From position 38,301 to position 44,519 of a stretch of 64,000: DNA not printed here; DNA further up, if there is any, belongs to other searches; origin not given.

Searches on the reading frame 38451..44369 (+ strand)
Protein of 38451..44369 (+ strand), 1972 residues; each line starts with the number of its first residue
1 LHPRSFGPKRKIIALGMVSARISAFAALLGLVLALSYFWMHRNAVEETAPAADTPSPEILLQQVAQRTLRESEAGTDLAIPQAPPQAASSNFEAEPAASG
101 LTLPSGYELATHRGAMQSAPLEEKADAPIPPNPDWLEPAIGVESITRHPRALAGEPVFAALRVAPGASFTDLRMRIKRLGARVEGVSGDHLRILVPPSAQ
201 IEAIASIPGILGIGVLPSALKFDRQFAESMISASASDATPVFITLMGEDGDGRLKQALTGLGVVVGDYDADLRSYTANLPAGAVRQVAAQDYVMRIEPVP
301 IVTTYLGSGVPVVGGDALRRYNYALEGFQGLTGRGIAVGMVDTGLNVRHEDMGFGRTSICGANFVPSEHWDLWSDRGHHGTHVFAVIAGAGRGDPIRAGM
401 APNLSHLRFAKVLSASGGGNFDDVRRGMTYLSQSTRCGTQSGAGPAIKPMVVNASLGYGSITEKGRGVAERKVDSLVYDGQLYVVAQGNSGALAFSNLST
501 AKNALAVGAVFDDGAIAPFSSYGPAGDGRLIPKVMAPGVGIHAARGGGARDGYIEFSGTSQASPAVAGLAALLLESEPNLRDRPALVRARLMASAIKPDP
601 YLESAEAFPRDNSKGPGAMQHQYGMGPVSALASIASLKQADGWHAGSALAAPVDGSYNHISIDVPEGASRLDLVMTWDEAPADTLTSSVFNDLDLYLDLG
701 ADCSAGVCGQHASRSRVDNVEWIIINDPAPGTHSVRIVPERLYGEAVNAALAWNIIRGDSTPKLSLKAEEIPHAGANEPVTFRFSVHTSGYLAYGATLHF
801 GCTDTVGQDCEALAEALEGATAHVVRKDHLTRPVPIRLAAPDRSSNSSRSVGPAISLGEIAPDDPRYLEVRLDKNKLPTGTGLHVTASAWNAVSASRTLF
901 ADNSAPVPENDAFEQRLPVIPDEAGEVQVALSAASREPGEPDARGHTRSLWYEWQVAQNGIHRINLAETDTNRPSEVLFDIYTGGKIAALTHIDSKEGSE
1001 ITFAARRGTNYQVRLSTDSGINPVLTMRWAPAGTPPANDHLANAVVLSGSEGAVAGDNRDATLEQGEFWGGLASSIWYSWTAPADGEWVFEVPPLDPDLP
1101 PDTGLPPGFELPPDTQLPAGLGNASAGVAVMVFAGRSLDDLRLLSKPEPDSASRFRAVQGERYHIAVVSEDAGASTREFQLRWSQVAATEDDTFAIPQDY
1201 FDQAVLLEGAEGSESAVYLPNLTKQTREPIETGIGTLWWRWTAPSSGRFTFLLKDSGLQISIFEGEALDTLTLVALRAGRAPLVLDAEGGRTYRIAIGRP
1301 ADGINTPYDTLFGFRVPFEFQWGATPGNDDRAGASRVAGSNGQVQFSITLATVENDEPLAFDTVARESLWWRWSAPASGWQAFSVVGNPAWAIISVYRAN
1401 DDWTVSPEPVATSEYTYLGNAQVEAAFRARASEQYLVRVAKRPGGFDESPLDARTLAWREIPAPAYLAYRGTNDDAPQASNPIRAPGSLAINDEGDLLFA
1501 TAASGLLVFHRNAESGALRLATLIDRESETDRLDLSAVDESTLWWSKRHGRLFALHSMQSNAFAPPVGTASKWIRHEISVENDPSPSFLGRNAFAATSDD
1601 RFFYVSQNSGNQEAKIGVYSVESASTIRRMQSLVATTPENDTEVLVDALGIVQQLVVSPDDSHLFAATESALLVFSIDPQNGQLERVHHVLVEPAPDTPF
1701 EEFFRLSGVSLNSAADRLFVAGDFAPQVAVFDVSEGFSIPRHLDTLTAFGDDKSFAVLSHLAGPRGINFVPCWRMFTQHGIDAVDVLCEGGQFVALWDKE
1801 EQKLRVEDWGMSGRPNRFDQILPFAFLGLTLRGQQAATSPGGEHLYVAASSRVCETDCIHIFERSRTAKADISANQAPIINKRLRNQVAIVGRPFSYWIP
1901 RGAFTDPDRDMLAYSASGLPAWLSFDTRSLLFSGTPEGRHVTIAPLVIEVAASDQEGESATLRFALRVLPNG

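Call 9: search_protein_families(library=pfam, proteins=[window:38451-44369:+])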
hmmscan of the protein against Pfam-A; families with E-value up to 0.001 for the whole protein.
window:38451-44369:+ (1972 aa): 2 families
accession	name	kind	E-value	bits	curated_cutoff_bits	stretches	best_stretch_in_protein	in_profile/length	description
PF00082.27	Peptidase_S8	-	6.5e-36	124.5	21.8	1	333-626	1-288/288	Subtilase family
PF05345.18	He_PIG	-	1.5e-12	48.2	24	1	1877-1968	1-95/96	Putative Ig domain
